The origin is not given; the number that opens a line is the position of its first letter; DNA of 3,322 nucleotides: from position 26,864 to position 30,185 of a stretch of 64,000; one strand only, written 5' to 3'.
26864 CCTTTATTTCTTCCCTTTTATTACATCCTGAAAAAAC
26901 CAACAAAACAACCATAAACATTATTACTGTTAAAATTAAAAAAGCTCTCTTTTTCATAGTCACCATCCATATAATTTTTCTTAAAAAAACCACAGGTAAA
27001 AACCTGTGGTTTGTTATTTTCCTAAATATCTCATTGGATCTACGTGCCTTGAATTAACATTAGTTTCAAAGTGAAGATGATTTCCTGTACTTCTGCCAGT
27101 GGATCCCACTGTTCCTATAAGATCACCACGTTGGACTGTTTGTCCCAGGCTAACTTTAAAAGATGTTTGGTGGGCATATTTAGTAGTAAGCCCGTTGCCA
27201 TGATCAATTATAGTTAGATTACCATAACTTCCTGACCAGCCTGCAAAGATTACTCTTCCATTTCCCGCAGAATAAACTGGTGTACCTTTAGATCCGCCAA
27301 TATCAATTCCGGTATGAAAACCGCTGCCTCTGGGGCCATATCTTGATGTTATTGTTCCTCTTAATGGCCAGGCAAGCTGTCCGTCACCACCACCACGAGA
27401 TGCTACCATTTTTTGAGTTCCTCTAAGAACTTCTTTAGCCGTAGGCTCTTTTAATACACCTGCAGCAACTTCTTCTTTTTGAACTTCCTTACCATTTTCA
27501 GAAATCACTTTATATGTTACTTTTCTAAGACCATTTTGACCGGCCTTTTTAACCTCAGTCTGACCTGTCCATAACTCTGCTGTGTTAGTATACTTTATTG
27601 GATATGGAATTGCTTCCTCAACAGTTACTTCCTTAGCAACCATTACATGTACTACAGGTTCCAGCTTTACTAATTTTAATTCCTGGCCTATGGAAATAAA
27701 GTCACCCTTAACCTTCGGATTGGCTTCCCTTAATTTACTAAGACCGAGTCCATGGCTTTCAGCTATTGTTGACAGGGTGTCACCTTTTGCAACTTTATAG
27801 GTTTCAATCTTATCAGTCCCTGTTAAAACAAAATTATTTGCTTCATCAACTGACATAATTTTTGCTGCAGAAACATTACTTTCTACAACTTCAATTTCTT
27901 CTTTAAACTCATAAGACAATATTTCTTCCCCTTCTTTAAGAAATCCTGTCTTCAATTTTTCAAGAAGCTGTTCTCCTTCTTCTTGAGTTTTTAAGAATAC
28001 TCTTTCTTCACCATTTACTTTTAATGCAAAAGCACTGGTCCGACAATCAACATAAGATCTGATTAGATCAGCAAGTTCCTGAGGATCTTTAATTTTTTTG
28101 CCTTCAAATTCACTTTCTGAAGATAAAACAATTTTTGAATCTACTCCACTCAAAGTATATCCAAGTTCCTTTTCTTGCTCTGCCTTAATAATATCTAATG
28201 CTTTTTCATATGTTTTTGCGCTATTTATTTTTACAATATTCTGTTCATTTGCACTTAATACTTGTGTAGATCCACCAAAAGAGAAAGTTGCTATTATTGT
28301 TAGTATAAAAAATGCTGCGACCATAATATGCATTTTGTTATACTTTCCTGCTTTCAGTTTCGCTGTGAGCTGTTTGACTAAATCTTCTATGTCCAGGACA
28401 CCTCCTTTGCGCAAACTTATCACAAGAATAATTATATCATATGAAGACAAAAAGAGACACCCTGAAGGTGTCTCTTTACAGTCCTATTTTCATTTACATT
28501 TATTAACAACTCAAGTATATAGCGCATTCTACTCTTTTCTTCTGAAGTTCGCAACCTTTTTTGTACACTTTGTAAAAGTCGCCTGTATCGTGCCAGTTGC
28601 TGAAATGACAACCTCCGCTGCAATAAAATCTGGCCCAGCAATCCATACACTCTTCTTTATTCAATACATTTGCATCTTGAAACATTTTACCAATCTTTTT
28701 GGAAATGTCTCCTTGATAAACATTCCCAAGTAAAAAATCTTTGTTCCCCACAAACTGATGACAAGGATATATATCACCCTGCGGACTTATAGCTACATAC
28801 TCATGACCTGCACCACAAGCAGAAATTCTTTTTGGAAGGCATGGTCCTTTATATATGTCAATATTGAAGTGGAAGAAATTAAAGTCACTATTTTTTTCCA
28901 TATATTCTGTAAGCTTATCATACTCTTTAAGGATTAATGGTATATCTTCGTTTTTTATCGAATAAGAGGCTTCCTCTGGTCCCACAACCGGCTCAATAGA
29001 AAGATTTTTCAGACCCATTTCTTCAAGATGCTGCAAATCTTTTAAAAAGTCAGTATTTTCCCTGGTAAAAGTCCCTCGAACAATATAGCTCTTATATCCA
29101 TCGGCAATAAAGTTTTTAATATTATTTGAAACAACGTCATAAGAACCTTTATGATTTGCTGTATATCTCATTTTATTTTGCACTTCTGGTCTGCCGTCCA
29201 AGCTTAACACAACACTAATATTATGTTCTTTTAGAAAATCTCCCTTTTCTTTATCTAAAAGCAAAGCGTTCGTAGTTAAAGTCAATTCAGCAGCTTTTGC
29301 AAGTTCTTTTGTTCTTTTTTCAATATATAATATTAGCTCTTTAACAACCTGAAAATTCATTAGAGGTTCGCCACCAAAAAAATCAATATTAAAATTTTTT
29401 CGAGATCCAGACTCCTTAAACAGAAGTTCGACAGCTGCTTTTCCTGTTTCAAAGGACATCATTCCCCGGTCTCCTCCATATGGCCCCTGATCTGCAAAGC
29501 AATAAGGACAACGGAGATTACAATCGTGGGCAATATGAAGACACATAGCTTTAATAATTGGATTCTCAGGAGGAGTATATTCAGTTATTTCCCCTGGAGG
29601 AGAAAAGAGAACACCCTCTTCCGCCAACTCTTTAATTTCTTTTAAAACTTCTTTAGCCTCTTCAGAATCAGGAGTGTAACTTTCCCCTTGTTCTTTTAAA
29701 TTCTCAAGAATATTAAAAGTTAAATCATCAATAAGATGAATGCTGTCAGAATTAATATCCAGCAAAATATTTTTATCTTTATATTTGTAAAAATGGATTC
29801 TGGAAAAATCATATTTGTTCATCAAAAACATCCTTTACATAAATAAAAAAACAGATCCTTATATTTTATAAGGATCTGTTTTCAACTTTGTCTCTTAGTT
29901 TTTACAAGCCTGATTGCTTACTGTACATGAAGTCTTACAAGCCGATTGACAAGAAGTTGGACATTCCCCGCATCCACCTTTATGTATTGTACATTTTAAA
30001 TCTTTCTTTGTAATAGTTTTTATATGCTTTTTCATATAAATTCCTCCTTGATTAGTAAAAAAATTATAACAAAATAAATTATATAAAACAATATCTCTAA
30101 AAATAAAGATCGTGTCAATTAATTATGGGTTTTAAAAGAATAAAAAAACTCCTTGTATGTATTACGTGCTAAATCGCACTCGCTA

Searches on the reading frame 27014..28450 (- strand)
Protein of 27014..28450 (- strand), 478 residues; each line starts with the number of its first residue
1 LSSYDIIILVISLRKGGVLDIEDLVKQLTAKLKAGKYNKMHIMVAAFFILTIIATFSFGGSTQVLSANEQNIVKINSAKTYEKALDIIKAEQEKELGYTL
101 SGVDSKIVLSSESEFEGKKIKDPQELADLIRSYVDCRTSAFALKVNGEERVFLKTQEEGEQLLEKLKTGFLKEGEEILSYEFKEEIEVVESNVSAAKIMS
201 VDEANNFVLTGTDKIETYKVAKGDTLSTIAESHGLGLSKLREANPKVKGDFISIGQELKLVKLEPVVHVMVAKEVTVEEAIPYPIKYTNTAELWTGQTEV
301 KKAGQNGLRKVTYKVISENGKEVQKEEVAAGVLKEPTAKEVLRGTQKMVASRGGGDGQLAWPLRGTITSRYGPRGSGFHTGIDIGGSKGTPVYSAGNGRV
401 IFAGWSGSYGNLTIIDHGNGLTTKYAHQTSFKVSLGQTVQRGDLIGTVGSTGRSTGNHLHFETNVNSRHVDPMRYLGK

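Call 9: search_protein_families(library=ncbifam, proteins=[window:27014-28450:-])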
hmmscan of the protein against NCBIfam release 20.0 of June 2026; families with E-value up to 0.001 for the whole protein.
window:27014-28450:- (478 aa): 18 families
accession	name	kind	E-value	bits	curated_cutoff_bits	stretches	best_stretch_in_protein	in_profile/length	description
NF040883.1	amid_act_ActS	equivalog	6.4e-32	110.7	375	2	333-476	91-233/242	amidase activator ActS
NF052336.1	PdgHdaseHSB100310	equivalog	4.1e-31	108.5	500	1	350-468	26-146/316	peptidoglycan hydrolase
NF050804.1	CellDivDipMCaul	equivalog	7.7e-30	104.3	900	1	354-463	502-613/634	cell division endopeptidase DipM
NF008123.1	PRK10871.1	equivalog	2.9e-28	99.3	311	1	209-476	98-362/365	murein hydrolase activator NlpD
NF008652.0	PRK11649.1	equivalog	2.7e-27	95.6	341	1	379-473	313-407/439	murein DD-endopeptidase MepM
NF041208.1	celldiv_DipM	equivalog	9.9e-27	94.2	740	1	350-476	289-417/419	cell division endopeptidase DipM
NF052530.1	Heli_ShapePgp3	exception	1e-25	90.4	300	1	349-476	131-264/270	peptidoglycan metallopeptidase Pgp3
NF008644.1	PRK11637.1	equivalog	6e-20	71.6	270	1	331-478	238-385/385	murein hydrolase activator EnvC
NF052529.1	PG_M23_Pgp6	exception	2.6e-19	69.2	600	1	377-475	333-431/452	peptidoglycan metallopeptidase Pgp6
NF053825.1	PdgNdpepShyA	equivalog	4.4e-19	68.5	700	1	379-474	296-391/425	peptidoglycan DD-endopeptidase ShyA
NF053824.1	PdgNdpepShyC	equivalog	5.1e-19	68.5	700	1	379-472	296-389/429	peptidoglycan DD-endopeptidase ShyC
NF047755.1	LIC_10271_M23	exception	2e-14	53.8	180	1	312-473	45-206/207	LIC_10271 family cell wall hydrolase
NF053738.1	S2SprSpoIIQBc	equivalog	2.2e-12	47.1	250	1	380-478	123-225/232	stage II sporulation protein SpoIIQ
NF047657.1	CellWlHdaseLepto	equivalog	4.7e-12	45.9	400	1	357-472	104-216/221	hypothetical protein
NF008050.0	PRK10783.1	equivalog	1.1e-05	24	508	1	191-263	320-390/457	murein transglycosylase D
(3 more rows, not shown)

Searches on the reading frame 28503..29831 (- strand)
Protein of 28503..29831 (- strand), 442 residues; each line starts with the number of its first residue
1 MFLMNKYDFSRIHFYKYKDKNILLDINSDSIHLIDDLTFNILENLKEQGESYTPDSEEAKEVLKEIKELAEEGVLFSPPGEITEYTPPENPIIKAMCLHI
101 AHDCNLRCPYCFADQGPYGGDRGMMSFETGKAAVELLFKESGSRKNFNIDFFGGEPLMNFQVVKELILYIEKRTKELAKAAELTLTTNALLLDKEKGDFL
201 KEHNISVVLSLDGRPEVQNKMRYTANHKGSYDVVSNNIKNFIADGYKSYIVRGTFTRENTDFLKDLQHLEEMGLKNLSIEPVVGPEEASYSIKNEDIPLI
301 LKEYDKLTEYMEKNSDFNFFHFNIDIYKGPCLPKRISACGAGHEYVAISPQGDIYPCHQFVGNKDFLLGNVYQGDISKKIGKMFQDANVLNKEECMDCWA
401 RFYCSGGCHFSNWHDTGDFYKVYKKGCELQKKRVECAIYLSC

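Call 9: search_protein_families(library=ncbifam, proteins=[window:28503-29831:-])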
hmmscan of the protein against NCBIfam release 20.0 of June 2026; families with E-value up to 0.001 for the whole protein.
window:28503-29831:- (442 aa): 63 families (the best 25 are shown)
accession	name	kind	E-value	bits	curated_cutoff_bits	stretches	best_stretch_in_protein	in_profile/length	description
TIGR03974.1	rSAM_six_Cys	equivalog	8.7e-162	539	425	1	12-440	1-448/451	thioether cross-link-forming SCIFF peptide maturase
NF040492.1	not_ScfB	exception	2.5e-148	494.7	855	1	10-440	2-447/450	ScfB-related radical SAM/SPASM orphan maturase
TIGR04064.1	rSAM_nif11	equivalog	2e-84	284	518.7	1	11-442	3-434/459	nif11-like peptide radical SAM maturase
NF047865.1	rSAM_PapB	equivalog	7.1e-83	278.6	340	1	93-421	2-329/330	PapB family radical SAM/SPASM ranthipeptide maturase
TIGR03906.1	quino_hemo_SAM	equivalog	5.3e-75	252.8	453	1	13-438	4-444/467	quinohemoprotein amine dehydrogenase maturation protein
TIGR04068.1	rSAM_ocin_clost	equivalog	6.3e-48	163.8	500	2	12-252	2-242/462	Cys-rich peptide radical SAM maturase CcpM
NF038170.1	lachnocin_rSAM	equivalog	2.2e-34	119.1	550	1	90-410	72-396/440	lachnocin radical SAM maturase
TIGR04163.1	rSAM_cobopep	equivalog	9e-34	116.9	375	1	96-438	66-416/428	peptide-modifying radical SAM enzyme CbpB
TIGR03978.1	rSAM_paired_1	equivalog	1e-32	113.6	370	1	100-265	89-252/466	His-Xaa-Ser system radical SAM maturase HxsB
TIGR04115.1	rSAM_Cxxx_rpt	equivalog_domain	7.6e-31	107.9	350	1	94-439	2-358/359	radical SAM peptide maturase, CXXX-repeat target family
NF038107.1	rSAM_NF038107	equivalog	1.9e-30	106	600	1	18-420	14-412/444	Cys-every-fifth radical SAM/SPASM peptide maturase CefB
TIGR03942.1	sulfatase_rSAM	equivalog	3.5e-30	105.3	349.45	1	100-421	7-337/363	anaerobic sulfatase maturase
NF041298.1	rSAM_mat_DynA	equivalog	8.1e-29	100.7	450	1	101-418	8-331/356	dynobactin maturation radical SAM/SPASM protein DynA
TIGR04280.1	geopep_mat_rSAM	hypoth_equivalog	8.8e-29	100.7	400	1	98-421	88-405/428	geopeptide radical SAM maturase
TIGR04463.1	rSAM_vs_C_rich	equivalog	9.4e-29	100.4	525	1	101-414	89-400/438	TIGR04463 family radical SAM/SPASM RiPP maturase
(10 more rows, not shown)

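Call 21: find_homologous_proteins(query=window:28503-29831:-, max_evalue=1e-100)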
Query window:28503-29831:- (442 aa): 7932 proteins with E <= 1e-100 among 8000 candidates; the best 120 are listed.
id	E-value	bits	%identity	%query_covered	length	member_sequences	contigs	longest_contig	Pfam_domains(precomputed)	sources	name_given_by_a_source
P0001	0.0e+0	1008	98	99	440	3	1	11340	PF04055.28,PF13353.12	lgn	-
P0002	1.6e-289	978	100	95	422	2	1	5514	PF13186.12,PF04055.28,PF13353.12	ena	-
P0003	7.3e-280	946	90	99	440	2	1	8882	PF04055.28,PF13353.12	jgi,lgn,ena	-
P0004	1.4e-278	942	90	99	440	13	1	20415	PF04055.28,PF13353.12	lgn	-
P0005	3.5e-257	871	84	99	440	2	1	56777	PF13186.12,PF04055.28,PF13353.12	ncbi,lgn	-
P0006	1.2e-247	840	80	99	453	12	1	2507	PF04055.28,PF13353.12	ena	-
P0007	1.8e-244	829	78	99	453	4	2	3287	PF13186.12,PF04055.28,PF13353.12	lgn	-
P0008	1.8e-242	823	78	99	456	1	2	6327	PF13186.12,PF04055.28,PF13353.12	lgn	-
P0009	1.2e-241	820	78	99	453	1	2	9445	PF13186.12,PF04055.28,PF13353.12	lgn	-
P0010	1.8e-239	813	76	99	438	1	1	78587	PF04055.28,PF13353.12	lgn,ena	-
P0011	2.1e-238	809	77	99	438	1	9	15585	PF04055.28,PF13353.12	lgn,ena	-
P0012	7.7e-238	808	77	99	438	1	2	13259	PF04055.28,PF13353.12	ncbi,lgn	-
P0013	2.8e-237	806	76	99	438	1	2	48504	PF04055.28,PF13353.12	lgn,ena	-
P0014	2.8e-237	806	76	99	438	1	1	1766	PF04055.28,PF13353.12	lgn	-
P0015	3.9e-231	785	75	99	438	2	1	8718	PF04055.28,PF13353.12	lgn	-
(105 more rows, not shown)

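Call 24: find_encoding_contigs(protein=P0002, flank=10000, max_places=6)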
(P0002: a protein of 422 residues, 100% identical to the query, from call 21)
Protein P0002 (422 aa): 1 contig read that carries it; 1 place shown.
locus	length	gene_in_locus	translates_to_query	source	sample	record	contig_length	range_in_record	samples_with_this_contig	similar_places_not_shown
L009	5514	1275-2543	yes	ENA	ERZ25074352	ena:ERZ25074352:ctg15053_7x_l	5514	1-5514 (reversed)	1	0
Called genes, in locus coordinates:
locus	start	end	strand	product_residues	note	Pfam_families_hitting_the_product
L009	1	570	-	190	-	?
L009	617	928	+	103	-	-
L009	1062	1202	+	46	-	PF13165:SCIFF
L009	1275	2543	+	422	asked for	PF13353:Fer4_12, PF04055:Radical_SAM, PF13186:SPASM (faint)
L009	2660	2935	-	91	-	-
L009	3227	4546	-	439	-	PF04055:Radical_SAM, PF13353:Fer4_12, PF13186:SPASM (faint)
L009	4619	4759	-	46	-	PF13165:SCIFF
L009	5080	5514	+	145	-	?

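Call 25: find_encoding_contigs(protein=P0001, flank=10000, max_places=6)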
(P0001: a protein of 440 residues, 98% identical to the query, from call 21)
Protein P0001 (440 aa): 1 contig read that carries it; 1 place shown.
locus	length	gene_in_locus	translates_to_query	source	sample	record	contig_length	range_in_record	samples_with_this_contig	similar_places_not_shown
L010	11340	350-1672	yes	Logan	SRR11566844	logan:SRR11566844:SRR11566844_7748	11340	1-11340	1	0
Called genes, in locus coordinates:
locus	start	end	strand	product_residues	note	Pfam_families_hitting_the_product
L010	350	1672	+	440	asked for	PF04055:Radical_SAM, PF13353:Fer4_12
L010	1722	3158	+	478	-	PF01476:LysM, PF07501:G5, PF01551:Peptidase_M23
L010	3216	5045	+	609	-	PF12831:FAD_oxidored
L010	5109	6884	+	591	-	PF12831:FAD_oxidored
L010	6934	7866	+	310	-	PF00890:FAD_binding_2 (weak), PF01266:DAO (faint), PF01494:FAD_binding_3 (faint), PF07992:Pyr_redox_2, PF12831:FAD_oxidored (weak), PF13450:NAD_binding_8 (weak), PF13738:Pyr_redox_3, PF00070:Pyr_redox, +2 more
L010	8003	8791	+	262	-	PF00753:Lactamase_B, PF23023:Anti-Pycsar_Apyc1, PF12706:Lactamase_B_2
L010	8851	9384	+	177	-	PF13302:Acetyltransf_3, PF13420:Acetyltransf_4, PF00583:Acetyltransf_1, PF13673:Acetyltransf_10, PF13508:Acetyltransf_7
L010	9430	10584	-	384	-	PF06925:MGDG_synth, PF04101:Glyco_tran_28_C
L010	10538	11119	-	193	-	PF00882:Zn_dep_PLPC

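Call 26: find_encoding_contigs(protein=P0005, flank=10000, max_places=6)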
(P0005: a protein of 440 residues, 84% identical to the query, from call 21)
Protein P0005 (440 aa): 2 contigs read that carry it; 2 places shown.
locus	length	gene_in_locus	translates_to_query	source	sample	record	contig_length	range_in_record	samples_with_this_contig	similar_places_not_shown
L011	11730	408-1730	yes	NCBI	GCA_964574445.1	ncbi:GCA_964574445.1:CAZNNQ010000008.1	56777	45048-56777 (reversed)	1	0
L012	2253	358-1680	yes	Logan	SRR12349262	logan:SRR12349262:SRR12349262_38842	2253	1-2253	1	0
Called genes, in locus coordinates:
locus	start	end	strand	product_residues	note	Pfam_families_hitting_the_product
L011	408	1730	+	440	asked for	PF04055:Radical_SAM, PF13353:Fer4_12, PF13186:SPASM (weak)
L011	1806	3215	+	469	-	PF01476:LysM, PF07501:G5, PF01551:Peptidase_M23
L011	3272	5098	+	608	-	PF12831:FAD_oxidored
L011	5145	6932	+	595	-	PF12831:FAD_oxidored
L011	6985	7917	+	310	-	PF00890:FAD_binding_2 (weak), PF01134:GIDA (faint), PF01266:DAO (faint), PF07992:Pyr_redox_2, PF12831:FAD_oxidored (weak), PF13450:NAD_binding_8, PF13738:Pyr_redox_3, PF00070:Pyr_redox, +3 more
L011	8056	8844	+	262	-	PF00753:Lactamase_B, PF23023:Anti-Pycsar_Apyc1, PF12706:Lactamase_B_2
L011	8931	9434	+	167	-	PF13302:Acetyltransf_3, PF13420:Acetyltransf_4, PF00583:Acetyltransf_1, PF13673:Acetyltransf_10, PF13508:Acetyltransf_7, PF08445:FR47 (weak)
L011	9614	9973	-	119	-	PF02627:CMD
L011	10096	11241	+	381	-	PF22020:RlmL_1st, PF02926:THUMP, PF01170:UPF0020, PF13847:Methyltransf_31 (faint)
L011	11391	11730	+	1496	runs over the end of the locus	PF00310:GATase_2, PF04898:Glu_syn_central, PF01645:Glu_synthase, PF01493:GXGXG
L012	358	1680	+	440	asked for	PF04055:Radical_SAM, PF13353:Fer4_12, PF13186:SPASM (weak)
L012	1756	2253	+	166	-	?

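Call 30: find_encoding_contigs(protein=P0010, flank=10000, max_places=4)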
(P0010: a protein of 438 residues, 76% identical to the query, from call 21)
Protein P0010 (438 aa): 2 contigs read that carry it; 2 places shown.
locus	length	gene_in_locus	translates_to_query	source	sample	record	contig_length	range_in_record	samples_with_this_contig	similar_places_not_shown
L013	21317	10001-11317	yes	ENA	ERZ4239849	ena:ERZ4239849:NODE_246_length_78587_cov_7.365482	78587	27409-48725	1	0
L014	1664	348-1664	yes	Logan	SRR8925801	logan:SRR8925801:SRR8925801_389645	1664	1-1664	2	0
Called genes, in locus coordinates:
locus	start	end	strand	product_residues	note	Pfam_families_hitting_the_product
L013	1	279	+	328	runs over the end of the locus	PF01551:Peptidase_M23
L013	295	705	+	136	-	PF04519:Bactofilin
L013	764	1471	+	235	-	PF02674:Colicin_V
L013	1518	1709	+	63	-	PF06107:DUF951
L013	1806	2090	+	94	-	PF01250:Ribosomal_S6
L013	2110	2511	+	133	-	PF00436:SSB, PF22657:SSB_1 (faint)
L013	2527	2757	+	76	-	PF01084:Ribosomal_S18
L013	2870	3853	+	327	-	PF09991:DUF2232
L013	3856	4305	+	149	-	PF01281:Ribosomal_L9_N, PF03948:Ribosomal_L9_C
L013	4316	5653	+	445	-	PF00772:DnaB, PF13481:AAA_25, PF03796:DnaB_C, PF06745:ATPase (weak)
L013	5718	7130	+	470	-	PF00890:FAD_binding_2 (faint), PF01134:GIDA (faint), PF07992:Pyr_redox_2 (faint), PF21688:FAD-depend_C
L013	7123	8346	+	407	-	-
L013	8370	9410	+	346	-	PF02388:FemAB, PF13480:Acetyltransf_6, PF02388:FemAB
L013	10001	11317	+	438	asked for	PF04055:Radical_SAM, PF13353:Fer4_12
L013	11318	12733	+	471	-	PF01476:LysM, PF07501:G5, PF01551:Peptidase_M23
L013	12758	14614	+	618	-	PF12831:FAD_oxidored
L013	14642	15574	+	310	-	PF00890:FAD_binding_2, PF01134:GIDA (faint), PF03486:HI0933_like (weak), PF07992:Pyr_redox_2, PF12831:FAD_oxidored (weak), PF13450:NAD_binding_8, PF13738:Pyr_redox_3, PF00070:Pyr_redox, +1 more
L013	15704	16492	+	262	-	PF00753:Lactamase_B, PF23023:Anti-Pycsar_Apyc1, PF13483:Lactamase_B_3 (weak), PF16661:Lactamase_B_6 (weak), PF12706:Lactamase_B_2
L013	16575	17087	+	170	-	PF13302:Acetyltransf_3, PF13420:Acetyltransf_4, PF00583:Acetyltransf_1, PF13673:Acetyltransf_10, PF13508:Acetyltransf_7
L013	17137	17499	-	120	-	PF02627:CMD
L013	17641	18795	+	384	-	PF22020:RlmL_1st, PF02926:THUMP, PF01170:UPF0020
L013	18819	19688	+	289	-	PF08543:Phos_pyr_kin, PF00294:PfkB (weak)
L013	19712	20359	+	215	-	-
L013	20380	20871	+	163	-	PF01966:HD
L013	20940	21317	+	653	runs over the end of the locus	PF06874:FBPase_2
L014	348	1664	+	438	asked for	PF04055:Radical_SAM, PF13353:Fer4_12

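Call 31: find_encoding_contigs(protein=P0004, flank=10000, max_places=4)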
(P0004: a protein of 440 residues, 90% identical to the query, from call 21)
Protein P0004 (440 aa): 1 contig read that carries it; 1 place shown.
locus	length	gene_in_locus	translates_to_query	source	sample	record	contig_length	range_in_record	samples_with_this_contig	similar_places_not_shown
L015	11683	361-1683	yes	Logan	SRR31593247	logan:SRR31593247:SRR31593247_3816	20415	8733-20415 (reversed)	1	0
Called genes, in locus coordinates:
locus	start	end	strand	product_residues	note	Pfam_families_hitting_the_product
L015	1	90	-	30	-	?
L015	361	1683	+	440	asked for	PF04055:Radical_SAM, PF13353:Fer4_12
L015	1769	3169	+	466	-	PF01476:LysM, PF07501:G5, PF01551:Peptidase_M23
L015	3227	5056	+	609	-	PF12831:FAD_oxidored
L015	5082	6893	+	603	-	PF01946:Thi4 (faint), PF12831:FAD_oxidored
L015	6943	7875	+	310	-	PF00890:FAD_binding_2 (weak), PF01266:DAO (faint), PF01494:FAD_binding_3 (faint), PF07992:Pyr_redox_2, PF12831:FAD_oxidored (weak), PF13450:NAD_binding_8, PF13738:Pyr_redox_3, PF00070:Pyr_redox, +2 more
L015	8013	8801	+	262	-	PF00753:Lactamase_B, PF23023:Anti-Pycsar_Apyc1, PF12706:Lactamase_B_2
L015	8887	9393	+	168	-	PF13302:Acetyltransf_3, PF13420:Acetyltransf_4, PF00583:Acetyltransf_1, PF13673:Acetyltransf_10, PF13508:Acetyltransf_7, PF08445:FR47 (weak)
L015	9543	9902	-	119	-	PF02627:CMD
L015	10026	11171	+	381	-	PF22020:RlmL_1st, PF13847:Methyltransf_31 (faint), PF02926:THUMP, PF01170:UPF0020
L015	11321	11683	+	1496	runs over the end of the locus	PF00310:GATase_2, PF04898:Glu_syn_central, PF01645:Glu_synthase, PF01493:GXGXG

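Call 59: find_encoding_contigs(protein=P0013, flank=10000, max_places=3)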
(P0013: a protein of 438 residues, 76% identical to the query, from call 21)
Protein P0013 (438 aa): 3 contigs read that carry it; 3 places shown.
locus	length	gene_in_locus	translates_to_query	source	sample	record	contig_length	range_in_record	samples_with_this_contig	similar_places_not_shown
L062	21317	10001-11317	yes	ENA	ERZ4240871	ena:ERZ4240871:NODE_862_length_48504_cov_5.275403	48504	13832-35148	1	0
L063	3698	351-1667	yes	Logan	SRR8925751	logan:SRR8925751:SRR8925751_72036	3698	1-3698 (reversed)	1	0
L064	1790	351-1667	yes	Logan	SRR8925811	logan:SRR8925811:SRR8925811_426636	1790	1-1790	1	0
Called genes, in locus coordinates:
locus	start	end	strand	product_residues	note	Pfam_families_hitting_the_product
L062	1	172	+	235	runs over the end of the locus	PF02674:Colicin_V (weak)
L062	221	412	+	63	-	PF06107:DUF951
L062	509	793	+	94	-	PF01250:Ribosomal_S6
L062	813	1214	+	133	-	PF00436:SSB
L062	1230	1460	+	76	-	PF01084:Ribosomal_S18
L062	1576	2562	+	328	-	PF09991:DUF2232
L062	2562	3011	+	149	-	PF01281:Ribosomal_L9_N, PF03948:Ribosomal_L9_C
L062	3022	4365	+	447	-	PF00772:DnaB, PF13481:AAA_25, PF03796:DnaB_C, PF06745:ATPase (weak)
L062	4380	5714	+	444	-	PF02812:ELFV_dehydrog_N, PF00208:ELFV_dehydrog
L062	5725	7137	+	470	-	PF00890:FAD_binding_2 (faint), PF01134:GIDA (faint), PF07992:Pyr_redox_2 (faint), PF21688:FAD-depend_C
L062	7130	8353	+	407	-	-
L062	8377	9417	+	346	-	PF02388:FemAB, PF13480:Acetyltransf_6, PF02388:FemAB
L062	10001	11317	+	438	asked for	PF04055:Radical_SAM, PF13353:Fer4_12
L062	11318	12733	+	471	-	PF01476:LysM, PF07501:G5, PF01551:Peptidase_M23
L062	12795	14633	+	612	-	PF12831:FAD_oxidored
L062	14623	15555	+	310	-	PF00890:FAD_binding_2 (weak), PF01134:GIDA (faint), PF03486:HI0933_like (weak), PF07992:Pyr_redox_2, PF12831:FAD_oxidored (weak), PF13450:NAD_binding_8 (weak), PF13738:Pyr_redox_3, PF00070:Pyr_redox, +2 more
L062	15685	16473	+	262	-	PF00753:Lactamase_B, PF23023:Anti-Pycsar_Apyc1, PF13483:Lactamase_B_3 (weak), PF12706:Lactamase_B_2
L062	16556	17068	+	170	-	PF13302:Acetyltransf_3, PF13420:Acetyltransf_4, PF00583:Acetyltransf_1, PF13673:Acetyltransf_10, PF13508:Acetyltransf_7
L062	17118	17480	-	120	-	PF02627:CMD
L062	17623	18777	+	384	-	PF22020:RlmL_1st, PF02926:THUMP, PF01170:UPF0020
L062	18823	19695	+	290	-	PF08543:Phos_pyr_kin, PF00294:PfkB (weak)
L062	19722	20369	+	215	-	-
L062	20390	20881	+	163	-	PF01966:HD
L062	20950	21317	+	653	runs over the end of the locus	PF06874:FBPase_2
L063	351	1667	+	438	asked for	PF04055:Radical_SAM, PF13353:Fer4_12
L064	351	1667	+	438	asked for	PF04055:Radical_SAM, PF13353:Fer4_12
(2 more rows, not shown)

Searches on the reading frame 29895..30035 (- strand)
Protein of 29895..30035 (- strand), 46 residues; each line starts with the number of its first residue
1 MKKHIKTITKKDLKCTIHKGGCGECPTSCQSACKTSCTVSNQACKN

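Call 7: search_protein_families(library=ncbifam, proteins=[window:29895-30035:-])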
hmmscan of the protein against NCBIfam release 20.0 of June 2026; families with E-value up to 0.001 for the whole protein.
window:29895-30035:- (46 aa): 1 family
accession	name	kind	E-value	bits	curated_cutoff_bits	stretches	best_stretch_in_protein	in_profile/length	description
TIGR03973.1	six_Cys_in_45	equivalog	8.1e-22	76.9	50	1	3-45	1-43/43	six-cysteine ranthipeptide SCIFF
